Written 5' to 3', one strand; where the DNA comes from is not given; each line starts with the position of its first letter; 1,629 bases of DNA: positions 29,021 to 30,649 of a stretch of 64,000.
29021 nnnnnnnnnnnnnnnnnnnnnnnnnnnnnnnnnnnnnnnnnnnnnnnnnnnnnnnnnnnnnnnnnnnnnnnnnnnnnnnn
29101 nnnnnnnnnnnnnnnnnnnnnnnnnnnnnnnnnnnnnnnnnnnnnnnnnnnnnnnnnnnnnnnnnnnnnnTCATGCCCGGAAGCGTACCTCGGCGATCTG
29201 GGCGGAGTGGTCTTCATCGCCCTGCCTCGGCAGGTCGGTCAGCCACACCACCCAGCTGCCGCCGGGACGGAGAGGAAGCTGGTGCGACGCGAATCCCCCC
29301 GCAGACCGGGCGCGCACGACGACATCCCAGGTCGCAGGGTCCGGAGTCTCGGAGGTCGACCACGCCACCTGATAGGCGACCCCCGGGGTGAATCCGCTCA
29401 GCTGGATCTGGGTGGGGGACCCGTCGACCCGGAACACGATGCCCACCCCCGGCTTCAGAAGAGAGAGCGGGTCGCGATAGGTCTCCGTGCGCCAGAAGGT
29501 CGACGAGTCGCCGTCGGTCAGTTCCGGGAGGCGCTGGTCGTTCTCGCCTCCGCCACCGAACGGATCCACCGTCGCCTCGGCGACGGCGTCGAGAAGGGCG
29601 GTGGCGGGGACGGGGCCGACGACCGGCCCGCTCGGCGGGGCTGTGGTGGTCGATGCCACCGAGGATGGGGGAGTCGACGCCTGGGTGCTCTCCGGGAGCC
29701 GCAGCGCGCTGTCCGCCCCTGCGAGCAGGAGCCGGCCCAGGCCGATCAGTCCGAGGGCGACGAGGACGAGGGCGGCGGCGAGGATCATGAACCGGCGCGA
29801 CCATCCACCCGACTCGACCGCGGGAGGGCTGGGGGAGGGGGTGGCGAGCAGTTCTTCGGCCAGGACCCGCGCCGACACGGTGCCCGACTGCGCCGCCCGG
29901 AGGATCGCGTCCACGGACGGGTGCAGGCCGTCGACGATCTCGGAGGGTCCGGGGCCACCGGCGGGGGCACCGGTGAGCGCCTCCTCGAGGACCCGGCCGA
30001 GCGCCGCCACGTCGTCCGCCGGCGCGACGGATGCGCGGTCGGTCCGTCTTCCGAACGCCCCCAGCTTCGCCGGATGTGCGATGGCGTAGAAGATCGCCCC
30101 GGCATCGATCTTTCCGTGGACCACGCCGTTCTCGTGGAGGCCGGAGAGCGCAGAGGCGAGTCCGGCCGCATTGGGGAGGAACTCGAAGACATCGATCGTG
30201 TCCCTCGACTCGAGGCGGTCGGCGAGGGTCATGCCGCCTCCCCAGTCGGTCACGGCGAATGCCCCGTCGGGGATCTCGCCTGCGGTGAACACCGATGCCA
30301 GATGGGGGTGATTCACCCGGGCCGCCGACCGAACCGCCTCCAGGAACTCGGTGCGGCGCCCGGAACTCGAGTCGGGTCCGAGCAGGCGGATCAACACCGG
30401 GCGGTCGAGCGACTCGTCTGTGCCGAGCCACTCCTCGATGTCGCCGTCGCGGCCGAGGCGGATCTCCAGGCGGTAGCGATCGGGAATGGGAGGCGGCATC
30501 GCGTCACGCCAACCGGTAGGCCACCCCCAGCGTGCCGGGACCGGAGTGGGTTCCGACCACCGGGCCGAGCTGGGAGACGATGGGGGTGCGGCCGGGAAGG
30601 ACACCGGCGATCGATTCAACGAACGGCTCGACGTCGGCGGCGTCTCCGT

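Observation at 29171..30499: Standalone MviN-type pseudokinase plus extracellular module without a MurJ flippase domain, inside a SigM-TrxB-TrxA-CwlM-like operon string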

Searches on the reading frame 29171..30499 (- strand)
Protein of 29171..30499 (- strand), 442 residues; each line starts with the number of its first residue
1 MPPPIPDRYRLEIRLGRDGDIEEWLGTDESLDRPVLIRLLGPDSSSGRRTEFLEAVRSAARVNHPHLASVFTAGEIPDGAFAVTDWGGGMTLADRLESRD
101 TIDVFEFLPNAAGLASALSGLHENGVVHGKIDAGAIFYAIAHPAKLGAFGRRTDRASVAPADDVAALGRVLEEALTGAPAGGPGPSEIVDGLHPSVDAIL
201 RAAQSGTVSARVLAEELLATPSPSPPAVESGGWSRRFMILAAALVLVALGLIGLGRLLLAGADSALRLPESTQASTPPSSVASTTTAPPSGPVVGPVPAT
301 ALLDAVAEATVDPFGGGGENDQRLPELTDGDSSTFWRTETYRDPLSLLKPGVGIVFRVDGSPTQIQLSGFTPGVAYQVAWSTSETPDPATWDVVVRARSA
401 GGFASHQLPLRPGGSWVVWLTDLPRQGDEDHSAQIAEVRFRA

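Call 9: search_protein_families(library=pfam, proteins=[window:29171-30499:-], max_evalue=0.01)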
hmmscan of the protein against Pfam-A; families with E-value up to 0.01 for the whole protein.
window:29171-30499:- (442 aa): 1 family
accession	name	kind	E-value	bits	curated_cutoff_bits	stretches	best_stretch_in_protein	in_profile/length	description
PF07714.23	PK_Tyr_Ser-Thr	-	2e-05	24.5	23.1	1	27-150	23-147/258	Protein tyrosine and serine/threonine kinase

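Call 10: search_protein_families(library=ncbifam, proteins=[window:29171-30499:-], max_evalue=0.01)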
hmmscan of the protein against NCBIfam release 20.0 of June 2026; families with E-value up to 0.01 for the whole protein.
window:29171-30499:- (442 aa): 4 families
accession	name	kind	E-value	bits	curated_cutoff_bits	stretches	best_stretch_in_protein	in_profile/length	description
NF033483.0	PknB_PASTA_kin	equivalog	8.1e-12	44.9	450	1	6-134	6-136/563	Stk1 family PASTA domain-containing Ser/Thr kinase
NF052427.1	StpK7MSMEG_1200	equivalog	2.3e-05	23.1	900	1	8-146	8-149/601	serine/threonine protein kinase StpK7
TIGR03903.1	TOMM_kin_cyc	equivalog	3.1e-05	22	705.75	1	35-133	6-107/1267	TOMM system kinase/cyclase fusion protein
NF047741.1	antiphage_MADS6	equivalog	0.00079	18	460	1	63-150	254-344/612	methylation-associated defense system protein kinase MAD6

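Call 11: search_solved_structures(query=window:29171-30499:-, max_evalue=1, show_alignments=3)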
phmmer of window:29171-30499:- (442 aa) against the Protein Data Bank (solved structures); distinct sequences matched with E-value up to 1: 178 (the best 60 are shown).
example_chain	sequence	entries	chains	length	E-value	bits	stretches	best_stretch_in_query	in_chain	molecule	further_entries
6b2p_A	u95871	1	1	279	6e-11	45.1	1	2-152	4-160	Serine/threonine-protein kinase PknB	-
5u94_A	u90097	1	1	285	6.6e-11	45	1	2-152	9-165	Serine/threonine-protein kinase PknB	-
3orm_A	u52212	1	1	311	6.7e-11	45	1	2-152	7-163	Serine/threonine protein kinase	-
1o6y_A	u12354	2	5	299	7.9e-11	44.8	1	2-152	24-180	SERINE/THREONINE-PROTEIN KINASE PKNB | Probable serine/threonine-protein kinase pknB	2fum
1mru_A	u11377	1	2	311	9.2e-11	44.5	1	2-152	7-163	Probable serine/threonine-protein kinase pknB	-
6i2p_A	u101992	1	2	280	5.8e-10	41.9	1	2-152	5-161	Serine/threonine-protein kinase PknB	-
3f61_A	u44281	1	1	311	6.9e-10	41.7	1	2-152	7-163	Serine/threonine-protein kinase pknB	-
3ori_A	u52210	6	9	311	1.2e-09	40.9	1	2-152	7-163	Serine/threonine protein kinase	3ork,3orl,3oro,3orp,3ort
3f69_A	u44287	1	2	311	1.3e-09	40.8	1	2-152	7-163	Serine/threonine-protein kinase pknB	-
4ow8_A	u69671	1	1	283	2.3e-06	30.1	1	6-164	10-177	Serine/threonine-protein kinase PknA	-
9tmq_A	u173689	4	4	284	2.3e-06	30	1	6-164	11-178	Serine/threonine-protein kinase PknA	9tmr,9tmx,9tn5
6qat_A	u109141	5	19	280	0.00017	23.9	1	54-153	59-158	Serine/threonine-protein kinase ULK2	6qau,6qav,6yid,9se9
5m09_A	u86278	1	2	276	0.00073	21.8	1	48-135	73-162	Serine/threonine-protein kinase PknI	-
5m08_A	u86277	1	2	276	0.0008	21.7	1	48-135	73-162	Serine/threonine-protein kinase PknI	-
9ruk_A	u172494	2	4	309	0.001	21.3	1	7-168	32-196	Serine/threonine-protein kinase StkP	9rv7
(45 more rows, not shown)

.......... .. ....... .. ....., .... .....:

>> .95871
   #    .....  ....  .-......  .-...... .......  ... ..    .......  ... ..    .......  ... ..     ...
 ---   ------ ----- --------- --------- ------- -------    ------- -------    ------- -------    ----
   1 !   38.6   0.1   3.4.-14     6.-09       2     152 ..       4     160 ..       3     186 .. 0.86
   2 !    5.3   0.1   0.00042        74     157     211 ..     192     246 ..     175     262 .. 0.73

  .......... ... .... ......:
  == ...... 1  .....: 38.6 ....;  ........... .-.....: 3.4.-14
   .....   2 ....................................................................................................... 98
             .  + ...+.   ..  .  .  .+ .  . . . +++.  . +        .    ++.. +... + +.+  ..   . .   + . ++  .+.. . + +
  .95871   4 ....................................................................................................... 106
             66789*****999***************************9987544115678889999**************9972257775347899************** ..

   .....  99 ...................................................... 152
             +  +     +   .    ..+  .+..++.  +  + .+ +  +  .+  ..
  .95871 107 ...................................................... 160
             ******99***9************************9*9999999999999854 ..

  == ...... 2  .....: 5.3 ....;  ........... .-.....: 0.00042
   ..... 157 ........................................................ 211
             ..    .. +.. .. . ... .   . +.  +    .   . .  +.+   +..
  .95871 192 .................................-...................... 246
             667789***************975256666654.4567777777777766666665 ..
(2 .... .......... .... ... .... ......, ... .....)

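Call 12: find_homologous_proteins(query=window:29171-30499:-, max_evalue=0.001)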
Query window:29171-30499:- (442 aa): 1173 proteins with E <= 0.001 among 8000 candidates; the best 120 are listed.
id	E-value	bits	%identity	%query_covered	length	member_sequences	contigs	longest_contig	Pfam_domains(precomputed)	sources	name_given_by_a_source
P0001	4.1e-280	947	98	100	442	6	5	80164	PF07714.24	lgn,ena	-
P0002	6.3e-223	759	79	100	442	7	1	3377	-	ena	-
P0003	5.7e-217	739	77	100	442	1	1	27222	PF07714.24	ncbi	-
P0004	9.1e-211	719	74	100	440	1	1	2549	PF07714.24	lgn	-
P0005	6.5e-158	544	67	87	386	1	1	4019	-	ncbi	-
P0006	2.9e-150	519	58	98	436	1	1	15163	-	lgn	-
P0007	2.5e-149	516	56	100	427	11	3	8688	-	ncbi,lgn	-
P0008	6.3e-147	508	56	100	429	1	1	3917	PF07714.24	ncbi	-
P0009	1.4e-146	507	56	100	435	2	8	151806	PF07714.24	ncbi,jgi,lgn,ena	-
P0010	2.6e-146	506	55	100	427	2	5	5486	PF07714.24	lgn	-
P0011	3.8e-146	506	57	100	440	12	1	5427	-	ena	-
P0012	3.1e-145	503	56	100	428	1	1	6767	PF07714.24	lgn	-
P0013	4.2e-145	502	57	100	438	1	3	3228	-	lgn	-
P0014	1.0e-144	501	56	100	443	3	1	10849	-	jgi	jgi:hypothetical protein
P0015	1.3e-144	501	55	100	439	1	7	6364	-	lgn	-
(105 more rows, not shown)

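Call 17: find_related_loci(query=A1, collection=genome_contigs, flank=10000)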
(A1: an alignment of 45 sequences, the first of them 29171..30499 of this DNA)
Query A1 (442 aa) in genome_contigs; peptide patterns used: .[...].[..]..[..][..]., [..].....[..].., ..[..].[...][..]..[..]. (x = any residue, [..] = any of these).
496 stretches matched a pattern; 409 encode a relative of the query (tblastn E <= 1e-3); the best 80 are kept; 80 distinct loci.
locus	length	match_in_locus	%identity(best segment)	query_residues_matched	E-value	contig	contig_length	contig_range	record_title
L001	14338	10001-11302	55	7-441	8e-142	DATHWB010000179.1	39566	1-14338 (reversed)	MAG TPA_asm: Acidimicrobiia bacterium isolate SMAG_U16148 k141_219251, whole genome shotgun sequence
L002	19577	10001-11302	56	1-441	6e-140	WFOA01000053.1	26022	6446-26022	MAG: Acidimicrobiia bacterium isolate S012_128 k151_213274, whole genome shotgun sequence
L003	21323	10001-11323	51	1-442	3e-138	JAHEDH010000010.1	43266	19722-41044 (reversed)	MAG: bacterium isolate Ww195 NODE_862_length_43266_cov_4.101564, whole genome shotgun sequence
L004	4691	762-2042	54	1-441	2e-138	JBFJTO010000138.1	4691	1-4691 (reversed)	MAG: Acidimicrobiia bacterium isolate Mix_sand19.2022.05.D.20 k141_3275588_length_4691_cov_10.0000, whole genome shotgun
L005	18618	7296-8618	51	1-442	3e-135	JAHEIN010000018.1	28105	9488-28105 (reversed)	MAG: bacterium isolate Ww501 NODE_3162_length_28105_cov_10.955189, whole genome shotgun sequence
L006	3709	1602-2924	57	1-442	7e-138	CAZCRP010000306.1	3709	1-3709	MAG TPA_asm: uncultured Acidimicrobiaceae bacterium isolate SRP217488_co1_44 genome assembly, contig: NODE_33193_length_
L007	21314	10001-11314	55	1-442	3e-131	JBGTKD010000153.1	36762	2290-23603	MAG: Acidimicrobiia bacterium isolate JTS-RE304 k141_6132856, whole genome shotgun sequence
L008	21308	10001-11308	52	1-441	9e-131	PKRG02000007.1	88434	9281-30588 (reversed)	MAG: Acidimicrobiia bacterium isolate ZC4RG17 NODE_111_length_88434_cov_33.369567, whole genome shotgun sequence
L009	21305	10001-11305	51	1-440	2e-130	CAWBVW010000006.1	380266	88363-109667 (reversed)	MAG: uncultured bacterium isolate MFD09779.bin.1.214 genome assembly, contig: contig_28441, whole genome shotgun sequenc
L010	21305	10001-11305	51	1-440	1e-129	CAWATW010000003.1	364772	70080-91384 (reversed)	MAG: uncultured bacterium isolate MFD09779.bin.1.206 genome assembly, contig: contig_29103, whole genome shotgun sequenc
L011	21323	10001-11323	52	1-442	9e-130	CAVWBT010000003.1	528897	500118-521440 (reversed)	MAG: uncultured bacterium isolate MFD09779.bin.1.133 genome assembly, contig: contig_17441, whole genome shotgun sequenc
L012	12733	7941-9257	55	1-441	1e-127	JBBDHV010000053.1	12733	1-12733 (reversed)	MAG: Acidimicrobiia bacterium isolate LejiaA_66_105 Lejia_A_6935_length_12733_cov_73, whole genome shotgun sequence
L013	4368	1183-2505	51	1-442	2e-129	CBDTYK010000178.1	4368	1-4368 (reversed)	MAG TPA_asm: uncultured bacterium isolate ERR2431959_concoct_71 genome assembly, contig: ERZ23878264.11489, whole genome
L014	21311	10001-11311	54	1-440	4e-127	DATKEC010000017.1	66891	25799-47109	MAG TPA_asm: Acidimicrobiia bacterium isolate SMAG_U14489 k141_1068731, whole genome shotgun sequence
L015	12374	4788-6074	52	7-442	2e-126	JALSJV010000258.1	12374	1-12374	MAG: Acidimicrobiia bacterium isolate 354-166_metabat2_scaf2bin.111 354-166_scaffold_5114_c1, whole genome shotgun seque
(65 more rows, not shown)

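Call 21: predict_structure(alignment_id=A1)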
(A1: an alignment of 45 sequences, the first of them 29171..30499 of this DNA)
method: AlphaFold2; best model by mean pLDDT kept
length: 442 residues; sequences in the alignment: 45
mean_pLDDT: 87.7   pTM: 0.55
mean pLDDT of the five models: 87.7, 85.8, 85.7, 84.7, 83.1
residues with pLDDT >= 90: 331; 70-90: 63; 50-70: 11; < 50: 37
segments of 3 or more residues with pLDDT < 50: 262-298
pLDDT, mean of each block of 10 residues (from residue 1): 87 93 95 94 94 96 95 94 89 94 92 98 96 90 91 84 97 96 92 95 97 97 72 77 97 86 44 38 39 47 92 82 94 94 93 95 96 97 91 96 93 94 92 97 93
secondary structure, 60 per line:
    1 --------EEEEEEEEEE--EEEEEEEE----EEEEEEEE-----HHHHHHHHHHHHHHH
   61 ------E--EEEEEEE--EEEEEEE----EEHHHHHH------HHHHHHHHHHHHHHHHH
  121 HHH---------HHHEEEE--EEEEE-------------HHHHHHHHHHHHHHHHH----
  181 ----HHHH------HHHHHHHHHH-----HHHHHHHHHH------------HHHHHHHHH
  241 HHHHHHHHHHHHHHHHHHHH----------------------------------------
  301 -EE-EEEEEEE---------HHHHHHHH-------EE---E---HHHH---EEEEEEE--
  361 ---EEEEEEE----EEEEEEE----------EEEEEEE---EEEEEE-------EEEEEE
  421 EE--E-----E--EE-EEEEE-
elements in order: E9-18 E21-28 E33-40 H46-60 E70-76 E79-85 H92-97 H104-123 E136-139 E142-146 H160-176 H185-188 H195-204 H210-219 H232-260 E305-311 H321-328 H345-348 E352-358 E364-370 E375-381 E392-398 E402-407 E415-422 E437-441

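Call 23: fold_search(model_id=the predicted structure, library=pdb)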
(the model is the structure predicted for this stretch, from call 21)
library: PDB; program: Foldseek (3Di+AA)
matches with E <= 10: 2000; with E <= 0.001: 2000
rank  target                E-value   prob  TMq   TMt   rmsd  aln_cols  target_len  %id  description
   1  6b2p                  4.3e-14  1.00  0.43  0.72   3.3       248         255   26  Dual Inhibition of the Essential Protein Kinases A and B in Mycobacterium tuberculosis (released 2018-02-14)
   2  2h34_A                1.0e-12  1.00  0.41  0.71   4.0       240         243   24  Apoenzyme crystal structure of the tuberculosis serine/threonine kinase, PknE (released 2006-07-18)
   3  6b2q_C                1.2e-11  1.00  0.40  0.65   6.3       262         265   24  Dual Inhibition of the Essential Protein Kinases A and B in Mycobacterium tuberculosis (released 2018-02-14)
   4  3oun_B                1.4e-11  1.00  0.41  0.68   5.2       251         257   20  Crystal structure of the FhaA FHA domain complexed with the intracellular domain of Rv3910 (released 2012-02-08)
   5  6b2q_A                1.5e-11  1.00  0.42  0.68   5.4       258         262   24  Dual Inhibition of the Essential Protein Kinases A and B in Mycobacterium tuberculosis (released 2018-02-14)
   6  3uqc_C                1.5e-11  1.00  0.41  0.70   4.1       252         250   20  Structure of the Intracellular Kinase Homology Domain of Rv3910 at 2.2 A resolution (released 2012-02-08)
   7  3otv_A                1.6e-11  1.00  0.39  0.64   4.4       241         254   21  Crystal structure of the intracellular domain of Rv3910 from Mycobacterium tuberculosis (released 2012-02-08)
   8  3uqc_D                1.9e-11  1.00  0.42  0.71   3.0       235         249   21  Structure of the Intracellular Kinase Homology Domain of Rv3910 at 2.2 A resolution (released 2012-02-08)
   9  6b2q_B                1.9e-11  1.00  0.42  0.67   6.1       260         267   24  Dual Inhibition of the Essential Protein Kinases A and B in Mycobacterium tuberculosis (released 2018-02-14)
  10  3uqc_A                2.3e-11  1.00  0.41  0.70   3.7       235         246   21  Structure of the Intracellular Kinase Homology Domain of Rv3910 at 2.2 A resolution (released 2012-02-08)
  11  3otv_C                2.3e-11  1.00  0.40  0.67   3.8       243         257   20  Crystal structure of the intracellular domain of Rv3910 from Mycobacterium tuberculosis (released 2012-02-08)
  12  3otv_B                4.1e-11  1.00  0.39  0.66   4.2       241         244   21  Crystal structure of the intracellular domain of Rv3910 from Mycobacterium tuberculosis (released 2012-02-08)
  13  4ueu                  4.5e-11  1.00  0.42  0.70   5.1       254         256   19  Tyrosine kinase AS - a common ancestor of Src and Abl (released 2015-02-18)
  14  3otv_D                5.6e-11  1.00  0.42  0.71   3.1       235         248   20  Crystal structure of the intracellular domain of Rv3910 from Mycobacterium tuberculosis (released 2012-02-08)
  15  3ouk                  5.6e-11  1.00  0.39  0.67   4.0       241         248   21  Crystal structure of Rv3910 from Mycobacterium Tuberculosis (released 2012-02-08)
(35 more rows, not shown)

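Call 46: search_protein_representatives(alignment_id=A1)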
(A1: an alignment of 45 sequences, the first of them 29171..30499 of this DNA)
Query: 45 sequences, 438 profile positions. Proteins with E-value up to 0.001 (for the whole library): 184064; up to 1e-10: 17129; up to 1e-30: 223. The best 150 are listed.
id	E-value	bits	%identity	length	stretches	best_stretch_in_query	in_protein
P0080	1.4e-184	630.3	-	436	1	1-437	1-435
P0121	9.2e-182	621.0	-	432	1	1-437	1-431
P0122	6.0e-176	601.9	-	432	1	1-437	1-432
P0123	7.4e-159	545.5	-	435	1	1-437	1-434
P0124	2.3e-156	537.3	-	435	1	1-437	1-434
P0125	3.0e-155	533.6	-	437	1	1-437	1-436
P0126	1.3e-150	518.3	-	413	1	5-437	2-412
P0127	8.6e-148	509.1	-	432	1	1-437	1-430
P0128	8.3e-147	505.8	-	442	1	5-437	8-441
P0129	3.6e-143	493.8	-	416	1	1-437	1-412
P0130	1.8e-142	491.5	-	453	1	1-436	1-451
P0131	9.2e-141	485.9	-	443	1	1-437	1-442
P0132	2.4e-140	484.5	-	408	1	28-436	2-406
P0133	8.8e-139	479.4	-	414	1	13-437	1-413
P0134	1.4e-133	462.2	-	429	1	1-436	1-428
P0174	2.0e-42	161.8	-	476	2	207-437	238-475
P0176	4.5e-42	160.7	-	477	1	5-419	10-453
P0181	1.0e-40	156.2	-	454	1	5-433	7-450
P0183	9.9e-40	152.9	-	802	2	291-437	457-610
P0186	3.1e-39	151.3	-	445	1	4-435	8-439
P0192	2.5e-38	148.3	-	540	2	228-438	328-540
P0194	4.6e-38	147.4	-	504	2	177-436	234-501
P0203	3.3e-37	144.6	-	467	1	5-437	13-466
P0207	1.2e-36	142.8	-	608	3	230-437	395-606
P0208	1.3e-36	142.7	-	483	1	6-434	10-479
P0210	2.2e-36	141.9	-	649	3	232-435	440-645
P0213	4.1e-36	141.0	-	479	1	3-437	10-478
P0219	7.7e-36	140.1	-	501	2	4-186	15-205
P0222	2.0e-35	138.7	-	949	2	228-437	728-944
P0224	2.8e-35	138.2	-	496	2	5-175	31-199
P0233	8.6e-35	136.7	-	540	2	181-437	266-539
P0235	9.0e-35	136.6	-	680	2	5-202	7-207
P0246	5.2e-34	134.1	-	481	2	211-437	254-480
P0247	5.9e-34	133.9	-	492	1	5-437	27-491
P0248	6.8e-34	133.7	-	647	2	229-437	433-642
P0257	1.9e-33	132.2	-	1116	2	279-434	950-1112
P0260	2.3e-33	132.0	-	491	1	6-436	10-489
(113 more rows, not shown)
